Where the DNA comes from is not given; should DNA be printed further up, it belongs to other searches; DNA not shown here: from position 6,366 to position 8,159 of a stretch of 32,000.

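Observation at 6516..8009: Unusual single-polypeptide fusion of a CYTH triphosphate-tunnel domain to a DAGK-fold (YegS-like) kinase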

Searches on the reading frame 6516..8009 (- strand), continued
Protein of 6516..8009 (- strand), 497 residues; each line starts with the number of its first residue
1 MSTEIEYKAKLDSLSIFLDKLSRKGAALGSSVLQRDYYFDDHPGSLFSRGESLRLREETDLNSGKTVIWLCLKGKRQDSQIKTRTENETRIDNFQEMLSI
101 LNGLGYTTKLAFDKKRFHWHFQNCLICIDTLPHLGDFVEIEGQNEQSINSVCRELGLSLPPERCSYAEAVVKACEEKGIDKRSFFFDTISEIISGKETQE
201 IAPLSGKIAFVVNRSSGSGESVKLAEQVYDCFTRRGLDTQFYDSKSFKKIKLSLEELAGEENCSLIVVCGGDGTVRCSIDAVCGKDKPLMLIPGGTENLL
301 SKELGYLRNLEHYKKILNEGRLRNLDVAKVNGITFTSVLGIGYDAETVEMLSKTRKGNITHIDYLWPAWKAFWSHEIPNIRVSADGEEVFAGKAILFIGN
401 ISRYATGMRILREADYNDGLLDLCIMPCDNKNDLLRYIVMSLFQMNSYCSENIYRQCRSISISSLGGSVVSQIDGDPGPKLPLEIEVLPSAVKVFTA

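Call 15: find_related_loci(query=A1, collection=genome_contigs, flank=6000)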
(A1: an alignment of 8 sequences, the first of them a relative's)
Query A1 (497 aa) in genome_contigs; peptide patterns used: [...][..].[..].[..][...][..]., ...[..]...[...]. (x = any residue, [..] = any of these).
600 stretches matched a pattern (row limit reached: there are more); 365 encode a relative of the query (tblastn E <= 1e-3); the best 80 are kept; 80 distinct loci.
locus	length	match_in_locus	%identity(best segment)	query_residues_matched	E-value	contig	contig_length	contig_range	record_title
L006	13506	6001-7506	42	1-495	2e-135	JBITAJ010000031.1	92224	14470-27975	MAG: Sedimentisphaeraceae bacterium JB056 k141_8589, whole genome shotgun sequence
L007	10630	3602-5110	41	1-496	2e-123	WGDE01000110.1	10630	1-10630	MAG: Phycisphaerae bacterium isolate S145_28 k151_218032, whole genome shotgun sequence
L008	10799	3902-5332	40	1-496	5e-117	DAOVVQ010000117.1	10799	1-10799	MAG TPA_asm: Planctomycetota bacterium isolate CSMAG_1709 CSMAG_1709_k141_1518543_length_10799_cov_8.9835, whole genome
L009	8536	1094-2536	39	1-496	5e-113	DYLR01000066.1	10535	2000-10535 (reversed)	MAG TPA_asm: Blastopirellula marina isolate SulCav_AS07-7_47_10 SulCav_AS07_7_6184_length_10535_cov_5_843511, whole geno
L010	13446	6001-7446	38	1-496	2e-111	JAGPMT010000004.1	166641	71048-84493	MAG: Phycisphaerae bacterium isolate Gw_SlDig_bin_36 Gw_SlDig_58_length_166641_cov_7.727404, whole genome shotgun sequen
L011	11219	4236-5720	38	1-495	2e-110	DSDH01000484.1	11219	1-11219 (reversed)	MAG TPA_asm: Phycisphaerales bacterium isolate SpSt-1214 Ga0129302_1003275, whole genome shotgun sequence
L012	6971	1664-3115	38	1-492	2e-108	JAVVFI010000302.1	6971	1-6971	MAG: Sedimentisphaerales bacterium isolate TamC13-43 NODE_302_length_6971_cov_3.477372, whole genome shotgun sequence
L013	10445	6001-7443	39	1-496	4e-108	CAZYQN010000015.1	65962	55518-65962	MAG TPA_asm: uncultured Pirellulales bacterium isolate binchicken_co44_187 genome assembly, contig: NODE_828_length_6596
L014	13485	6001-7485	47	1-496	2e-151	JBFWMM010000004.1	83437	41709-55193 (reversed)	MAG: Phycisphaerae bacterium isolate CA_2019_NHSR_9 NODE_792_length_83437_cov_80.908546_NHSR, whole genome shotgun seque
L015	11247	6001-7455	37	1-494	2e-107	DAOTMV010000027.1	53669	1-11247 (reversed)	MAG TPA_asm: Anaerohalosphaeraceae bacterium isolate AMR_MDS_2912 NODE_679_length_53669_cov_15.451188, whole genome shot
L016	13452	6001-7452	39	1-492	3e-107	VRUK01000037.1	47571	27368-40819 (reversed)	MAG: Planctomycetota bacterium isolate MohnsGC08_bin89 NODE_37_length_47571_cov_56.712532, whole genome shotgun sequence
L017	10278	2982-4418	38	1-496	3e-107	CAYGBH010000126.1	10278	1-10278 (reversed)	MAG TPA_asm: uncultured Pirellulales bacterium isolate ERP108616_co2_77 genome assembly, contig: NODE_12184_length_10278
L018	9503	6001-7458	39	1-496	4e-107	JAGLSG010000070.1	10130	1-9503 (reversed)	MAG: Planctomycetota bacterium isolate RS_9_45 ROV157_9.bin.45.fa_70, whole genome shotgun sequence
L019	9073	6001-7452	38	1-492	4e-107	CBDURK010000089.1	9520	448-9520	MAG TPA_asm: uncultured bacterium isolate SRR21487744_binner12_Refined_154 genome assembly, contig: ERZ25748493.3469, wh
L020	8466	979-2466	37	1-496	8e-107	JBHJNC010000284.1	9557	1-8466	MAG: Gimesia maris isolate bin.T2.3 T2_contig_153190, whole genome shotgun sequence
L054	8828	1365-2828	38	1-496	6e-108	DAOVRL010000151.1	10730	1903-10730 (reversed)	MAG TPA_asm: Sedimentisphaerales bacterium isolate CSMAG_1600 CSMAG_1600_k141_89789_length_10730_cov_36.0000, whole geno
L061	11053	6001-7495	47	1-496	5e-114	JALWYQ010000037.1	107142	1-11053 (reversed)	MAG: Phycisphaerae bacterium isolate T2_metabat1_scaf2bin.018 T2_NODE_64_length_107142_cov_2.703088, whole genome shotgu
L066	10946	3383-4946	42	1-496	4e-103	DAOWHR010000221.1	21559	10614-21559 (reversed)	MAG TPA_asm: Anaerohalosphaeraceae bacterium isolate CSMAG_2022 CSMAG_2022_k141_1296173_length_21559_cov_9.0000, whole g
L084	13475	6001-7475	40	1-496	1e-92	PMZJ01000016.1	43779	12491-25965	MAG: Phycisphaerales bacterium isolate fen_1345 73.20110800_E3D.38_contig_5294, whole genome shotgun sequence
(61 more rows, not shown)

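Call 34: search_protein_families(library=ncbifam, proteins=[L054:2933-3760:+, L066:6472-7410:+, L008:7816-8835:+, L005:5420-6001:+, L005:6001-6945:+], max_evalue=0.00001)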
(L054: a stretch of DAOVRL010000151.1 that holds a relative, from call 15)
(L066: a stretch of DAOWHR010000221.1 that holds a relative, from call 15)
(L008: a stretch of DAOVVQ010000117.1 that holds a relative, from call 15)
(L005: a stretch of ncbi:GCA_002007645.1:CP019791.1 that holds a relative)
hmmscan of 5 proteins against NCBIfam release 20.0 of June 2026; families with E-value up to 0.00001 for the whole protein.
L054:2933-3760:+ (275 aa): 8 families
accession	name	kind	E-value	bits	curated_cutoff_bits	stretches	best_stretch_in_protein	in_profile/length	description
NF003543.0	PRK05198.1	equivalog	2.8e-116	387.3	242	1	5-274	4-272/273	3-deoxy-8-phosphooctulonate synthase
TIGR01362.1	KDO8P_synth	equivalog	1.5e-109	365.1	314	1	18-274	2-257/258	3-deoxy-8-phosphooctulonate synthase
NF009109.0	PRK12457.1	equivalog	5.1e-92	308.1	457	1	9-274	7-273/281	3-deoxy-8-phosphooctulonate synthase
NF006421.0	PRK08673.1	subfamily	7.9e-44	150.2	335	1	7-273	84-333/338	3-deoxy-7-phosphoheptulonate synthase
TIGR01361.1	DAHP_synth_Bsub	equivalog_domain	4.2e-36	124.6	267.75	1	6-264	14-255/260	3-deoxy-7-phosphoheptulonate synthase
NF009239.0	PRK12595.1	equivalog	1.2e-33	116.6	279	1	7-271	108-355/360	bifunctional 3-deoxy-7-phosphoheptulonate synthase/chorismate mutase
NF009933.0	PRK13396.1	subfamily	1.2e-30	106.8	486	1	10-270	93-338/352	3-deoxy-7-phosphoheptulonate synthase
NF041229.1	BagF_FevY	exception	2.3e-25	89.5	700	1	7-262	80-318/340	phospho-2-dehydro-3-deoxyheptonate aldolase BagF/FevY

L066:6472-7410:+ (312 aa): 9 families
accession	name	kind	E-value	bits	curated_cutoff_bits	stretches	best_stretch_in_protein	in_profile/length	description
TIGR03972.1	rSAM_TYW1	equivalog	2.5e-11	43.2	317.95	1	64-204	110-244/297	4-demethylwyosine synthase TYW1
TIGR02668.1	moaA_archaeal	equivalog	2.9e-10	39.6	325.25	1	29-205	18-183/303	GTP 3',8-cyclase MoaA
NF038283.1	viperin_w_prok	equivalog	2.4e-09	36.8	180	1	29-165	10-149/281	viperin family antiviral radical SAM protein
TIGR02666.1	moaA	equivalog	8.1e-09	34.9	284.05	1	30-191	19-176/336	GTP 3',8-cyclase MoaA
TIGR04317.1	W_rSAM_matur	equivalog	1.5e-08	34.2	380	1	30-168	13-144/349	tungsten cofactor oxidoreductase radical SAM maturase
NF001199.0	PRK00164.2-1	equivalog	1.6e-08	34.1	231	1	29-147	20-132/308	GTP 3',8-cyclase MoaA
TIGR04251.1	SCM_rSAM_ScmF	equivalog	2.1e-08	34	400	1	30-212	13-185/353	SynChlorMet cassette radical SAM/SPASM protein ScmF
TIGR02495.1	NrdG2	equivalog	2.3e-06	27.1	131.15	1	29-113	24-101/193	anaerobic ribonucleoside-triphosphate reductase activating protein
TIGR04163.1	rSAM_cobopep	equivalog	6.6e-06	25.1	375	0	22-224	65-263/428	peptide-modifying radical SAM enzyme CbpB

L008:7816-8835:+ (339 aa): 12 families
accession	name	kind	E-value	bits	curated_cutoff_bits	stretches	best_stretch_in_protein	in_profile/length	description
TIGR02224.1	recomb_XerC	equivalog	2.7e-104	348.7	335.15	1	8-332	1-293/295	tyrosine recombinase XerC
TIGR02225.1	recomb_XerD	equivalog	2.9e-97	325.5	329.6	1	79-331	37-289/290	site-specific tyrosine recombinase XerD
NF001399.0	PRK00283.1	subfamily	2.2e-91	306.2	279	1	79-332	47-299/300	tyrosine recombinase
NF040815.2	recomb_XerA_Arch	equivalog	3.1e-72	243.3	220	1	9-325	2-263/263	site-specific tyrosine recombinase/integron integrase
NF002331.0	PRK01287.1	subfamily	9.7e-69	232.1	371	1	98-335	93-331/365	site-specific tyrosine recombinase XerC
TIGR02249.1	integrase_gron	subfamily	4e-41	141.4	265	2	253-324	237-308/315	integron integrase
NF003462.0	PRK05084.1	equivalog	2.6e-38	131.7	267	1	166-327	195-355/360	tyrosine recombinase XerS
NF011946.0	PRK15417.1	equivalog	8e-27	94.3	435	2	255-320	254-319/337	integron integrase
NF007370.0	PRK09870.1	subfamily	1.4e-20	73.8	221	1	137-333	4-196/200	tyrosine-type DNA invertase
NF007371.0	PRK09871.1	subfamily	2.5e-18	66.3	222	1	144-328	5-186/198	tyrosine-type DNA invertase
NF002685.0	PRK02436.1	equivalog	1.6e-08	34.7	178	1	94-313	46-243/245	site-specific tyrosine recombinase XerD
NF040693.1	recomb_GmtY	equivalog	1.6e-08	34.2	340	1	244-323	353-439/441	gamma-mobile-trio recombinase GmtY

L005:5420-6001:+ (194 aa): 1 family
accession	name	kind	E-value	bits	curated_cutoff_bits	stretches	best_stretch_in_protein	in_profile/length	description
TIGR00318.1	cyaB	equivalog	3.9e-26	91.9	57.95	1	3-140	2-135/174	class IV adenylate cyclase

L005:6001-6945:+ (315 aa): 11 families
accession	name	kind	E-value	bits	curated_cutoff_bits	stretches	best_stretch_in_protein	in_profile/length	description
TIGR00147.1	TIGR00147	subfamily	4.2e-35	121.1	118.65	1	10-299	5-296/296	YegS/Rv2252/BmrU family lipid kinase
NF002033.0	PRK00861.1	subfamily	1.6e-32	112.4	293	1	10-302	15-309/328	putative lipid kinase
NF009604.0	PRK13057.1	equivalog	2e-32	112.4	274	1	8-302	10-299/302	lipid kinase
NF009874.0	PRK13337.1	equivalog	1.8e-31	109.2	385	1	11-302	7-298/305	diacylglycerol kinase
NF009605.0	PRK13059.1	equivalog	8.5e-29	100.4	313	1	9-298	4-292/295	putative lipid kinase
NF008882.0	PRK11914.1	equivalog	5.2e-28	98.1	302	1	8-299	10-304/306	diacylglycerol kinase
NF009603.0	PRK13055.1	subfamily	1.2e-27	96.7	342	1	11-300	7-302/335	diacylglycerol kinase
NF009025.0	PRK12361.1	equivalog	2.9e-26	91.8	505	1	8-301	243-543/546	hypothetical protein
NF009602.0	PRK13054.1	equivalog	2.3e-24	86.1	284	1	18-301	12-296/301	lipid kinase YegS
NF040993.1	MamU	equivalog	1.8e-23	83.4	400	1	12-298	6-295/296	lipid kinase MamU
TIGR03702.1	lip_kinase_YegS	equivalog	6.6e-18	64.8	387.45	1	18-301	8-292/295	lipid kinase YegS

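Call 36: search_protein_representatives(protein=window:6516-8009:-)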
Query: 497 residues. Proteins with E-value up to 0.001 (for the whole library): 17507; up to 1e-10: 5096; up to 1e-30: 110. The best 150 are listed.
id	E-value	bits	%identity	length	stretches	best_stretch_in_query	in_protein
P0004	9.8e-147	505.9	47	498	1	1-495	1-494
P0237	1.0e-122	426.7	42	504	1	1-497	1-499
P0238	5.5e-72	259.4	41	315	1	201-495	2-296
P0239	1.2e-67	245.1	42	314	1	208-495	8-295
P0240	1.9e-61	224.6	38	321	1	201-495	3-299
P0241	1.8e-55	204.9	38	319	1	209-496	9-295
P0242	3.3e-54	200.8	43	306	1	264-494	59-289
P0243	3.4e-54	200.7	43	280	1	280-494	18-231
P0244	2.6e-51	191.2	39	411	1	263-492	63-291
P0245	2.8e-51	191.1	36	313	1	209-494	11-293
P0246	3.3e-51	190.8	37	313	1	203-495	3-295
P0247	5.2e-51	190.2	38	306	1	262-492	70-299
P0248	6.9e-51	189.8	41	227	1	291-494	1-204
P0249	1.8e-50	188.4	34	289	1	206-495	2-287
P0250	1.9e-49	185.1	40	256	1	203-418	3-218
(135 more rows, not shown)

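Call 45: predict_structure(alignment_id=A3)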
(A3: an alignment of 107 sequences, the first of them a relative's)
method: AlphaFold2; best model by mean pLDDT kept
length: 497 residues; sequences in the alignment: 107
mean_pLDDT: 92.4   pTM: 0.73
mean pLDDT of the five models: 92.4, 92.2, 92.0, 91.3, 90.9
residues with pLDDT >= 90: 394; 70-90: 83; 50-70: 18; < 50: 2
segments of 3 or more residues with pLDDT < 50: none
pLDDT, mean of each block of 10 residues (from residue 1): 91 87 93 96 94 97 91 95 97 97 97 96 97 92 97 95 89 86 71 52 86 91 97 97 96 98 97 94 96 91 93 94 95 94 95 88 92 96 98 97 79 91 97 94 86 97 96 95 97 94
secondary structure, 60 per line:
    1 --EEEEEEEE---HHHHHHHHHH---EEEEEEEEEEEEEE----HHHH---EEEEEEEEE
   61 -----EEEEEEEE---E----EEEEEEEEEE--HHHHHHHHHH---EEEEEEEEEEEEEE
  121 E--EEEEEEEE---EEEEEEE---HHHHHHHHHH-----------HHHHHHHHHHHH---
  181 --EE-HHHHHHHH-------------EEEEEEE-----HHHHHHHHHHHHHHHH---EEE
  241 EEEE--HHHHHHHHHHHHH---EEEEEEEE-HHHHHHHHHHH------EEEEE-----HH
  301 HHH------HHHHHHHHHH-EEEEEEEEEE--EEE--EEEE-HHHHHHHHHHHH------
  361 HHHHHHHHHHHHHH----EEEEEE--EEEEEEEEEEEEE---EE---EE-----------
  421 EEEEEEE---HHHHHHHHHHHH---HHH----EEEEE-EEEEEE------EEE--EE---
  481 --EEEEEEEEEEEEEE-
elements in order: E3-10 H14-23 E27-40 H45-48 E52-60 E66-73 E82-91 H94-103 E107-121 E124-131 E135-141 H145-154 H166-177 H186-193 E207-213 H219-234 E238-244 H247-259 E263-270 H272-282 E289-293 H299-303 H310-319 E321-330 E333-335 E338-341 H343-354 H361-374 E379-384 E387-399 E421-427 H431-442 E453-457 E459-464 E471-473 E483-496

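Call 48: fold_search(model_id=the predicted structure, library=pdb)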
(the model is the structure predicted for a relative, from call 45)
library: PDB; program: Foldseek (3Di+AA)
matches with E <= 10: 1707; with E <= 0.001: 111
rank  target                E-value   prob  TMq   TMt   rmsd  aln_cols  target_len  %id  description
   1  2qvl                  8.0e-22  1.00  0.49  0.83   3.1       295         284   21  Crystal Structure of Diacylglycerol Kinase (released 2008-06-17)
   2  2qv7                  1.1e-21  1.00  0.49  0.79   3.3       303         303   22  Crystal Structure of Diacylglycerol Kinase DgkB in complex with ADP and Mg (released 2008-06-17)
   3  3t5p_L                2.6e-20  1.00  0.49  0.78   4.3       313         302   22  Crystal structure of a putative diacylglycerol kinase from Bacillus anthracis str. Sterne (released 2011-09-07)
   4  3t5p_G                3.1e-20  1.00  0.48  0.79   4.2       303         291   22  Crystal structure of a putative diacylglycerol kinase from Bacillus anthracis str. Sterne (released 2011-09-07)
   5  3t5p_K                7.1e-20  1.00  0.49  0.81   3.7       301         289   22  Crystal structure of a putative diacylglycerol kinase from Bacillus anthracis str. Sterne (released 2011-09-07)
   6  3t5p_C                7.5e-20  1.00  0.47  0.78   5.4       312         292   22  Crystal structure of a putative diacylglycerol kinase from Bacillus anthracis str. Sterne (released 2011-09-07)
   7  3t5p_B                8.0e-20  1.00  0.51  0.81   3.8       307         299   20  Crystal structure of a putative diacylglycerol kinase from Bacillus anthracis str. Sterne (released 2011-09-07)
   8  3t5p_D                1.3e-19  1.00  0.48  0.79   3.8       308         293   24  Crystal structure of a putative diacylglycerol kinase from Bacillus anthracis str. Sterne (released 2011-09-07)
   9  3t5p_A                1.3e-19  1.00  0.48  0.80   3.6       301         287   23  Crystal structure of a putative diacylglycerol kinase from Bacillus anthracis str. Sterne (released 2011-09-07)
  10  3t5p_E                1.5e-19  1.00  0.48  0.78   4.1       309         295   23  Crystal structure of a putative diacylglycerol kinase from Bacillus anthracis str. Sterne (released 2011-09-07)
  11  3vzb_A                2.3e-19  1.00  0.50  0.67   4.2       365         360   14  Crystal structure of Sphingosine Kinase 1 (released 2013-05-08)
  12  3t5p_J                2.6e-19  1.00  0.48  0.82   3.5       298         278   23  Crystal structure of a putative diacylglycerol kinase from Bacillus anthracis str. Sterne (released 2011-09-07)
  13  3s40_B                2.9e-19  1.00  0.45  0.74   4.5       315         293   22  The crystal structure of a diacylglycerol kinases from Bacillus anthracis str. Sterne (released 2011-06-01)
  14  3vzc_A                3.2e-19  1.00  0.50  0.69   4.3       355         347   15  Crystal structure of Sphingosine Kinase 1 with inhibitor (released 2013-05-08)
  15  3vzd_A                4.3e-19  1.00  0.50  0.68   4.2       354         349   14  Crystal structure of Sphingosine Kinase 1 with inhibitor and ADP (released 2013-05-01)
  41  7ns9                  2.0e-15  1.00  0.32  0.85   2.3       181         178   25  Triphosphate tunnel metalloenzyme from Sulfolobus acidocaldarius in complex with triphosphate and calcium (released 2021-06-02)
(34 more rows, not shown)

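Call 63: find_related_loci(query=A5, collection=metagenome_contigs, flank=4000)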
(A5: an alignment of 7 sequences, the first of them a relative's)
Query A5 (497 aa) in metagenome_contigs; peptide patterns used: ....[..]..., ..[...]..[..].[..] (x = any residue, [..] = any of these).
588 stretches matched a pattern; 304 encode a relative of the query (tblastn E <= 1e-3); the best 80 are kept; 80 distinct loci.
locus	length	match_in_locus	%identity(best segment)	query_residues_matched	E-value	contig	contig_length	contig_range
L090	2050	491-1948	36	1-493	6e-110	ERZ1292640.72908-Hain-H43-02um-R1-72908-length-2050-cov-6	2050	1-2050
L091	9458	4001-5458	36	1-493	6e-102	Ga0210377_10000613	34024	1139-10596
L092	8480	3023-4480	36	1-493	3e-101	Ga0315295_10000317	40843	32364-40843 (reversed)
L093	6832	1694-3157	37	1-496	3e-97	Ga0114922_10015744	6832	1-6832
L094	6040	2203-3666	38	1-493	2e-96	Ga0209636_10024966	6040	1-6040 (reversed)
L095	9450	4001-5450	41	1-492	2e-100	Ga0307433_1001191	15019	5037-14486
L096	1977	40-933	39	199-496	6e-79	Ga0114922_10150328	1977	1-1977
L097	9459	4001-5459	40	1-492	4e-96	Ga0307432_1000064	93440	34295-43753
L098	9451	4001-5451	40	1-492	3e-93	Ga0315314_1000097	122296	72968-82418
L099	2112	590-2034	38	1-496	3e-93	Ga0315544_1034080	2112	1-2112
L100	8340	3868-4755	40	201-496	3e-73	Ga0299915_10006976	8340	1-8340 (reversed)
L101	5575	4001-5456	38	1-492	4e-93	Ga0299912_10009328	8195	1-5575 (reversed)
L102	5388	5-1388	37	25-492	2e-89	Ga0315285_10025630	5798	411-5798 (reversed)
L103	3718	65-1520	39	1-493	2e-92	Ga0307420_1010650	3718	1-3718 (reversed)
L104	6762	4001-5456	39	1-493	1e-92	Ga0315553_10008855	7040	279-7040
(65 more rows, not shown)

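Call 71: predict_structure(alignment_id=A4)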
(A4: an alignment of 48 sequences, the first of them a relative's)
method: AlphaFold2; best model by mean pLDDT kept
length: 315 residues; sequences in the alignment: 48
mean_pLDDT: 90.2   pTM: 0.86
mean pLDDT of the five models: 90.2, 89.9, 89.7, 88.1, 87.1
residues with pLDDT >= 90: 216; 70-90: 81; 50-70: 18; < 50: 0
segments of 3 or more residues with pLDDT < 50: none
pLDDT, mean of each block of 10 residues (from residue 1): 87 82 82 96 94 97 96 91 95 84 87 92 93 93 94 81 87 96 98 96 72 86 96 95 90 96 95 92 96 93 75 68
secondary structure, 60 per line:
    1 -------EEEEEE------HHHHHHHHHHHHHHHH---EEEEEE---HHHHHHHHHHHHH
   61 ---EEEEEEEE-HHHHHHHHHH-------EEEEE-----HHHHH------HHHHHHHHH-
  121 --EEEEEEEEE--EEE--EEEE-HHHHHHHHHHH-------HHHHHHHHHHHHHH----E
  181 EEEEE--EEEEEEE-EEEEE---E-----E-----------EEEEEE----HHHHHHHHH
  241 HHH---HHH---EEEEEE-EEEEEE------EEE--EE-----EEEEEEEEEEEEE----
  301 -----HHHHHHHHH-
elements in order: E8-13 H20-35 E39-44 H48-60 E64-71 H73-82 E90-94 H100-104 H111-119 E123-131 E134-136 E139-142 H144-154 H162-175 E180-185 E188-194 E196-200 E222-227 H232-243 E253-258 E260-265 E272-274 E284-296 H306-314
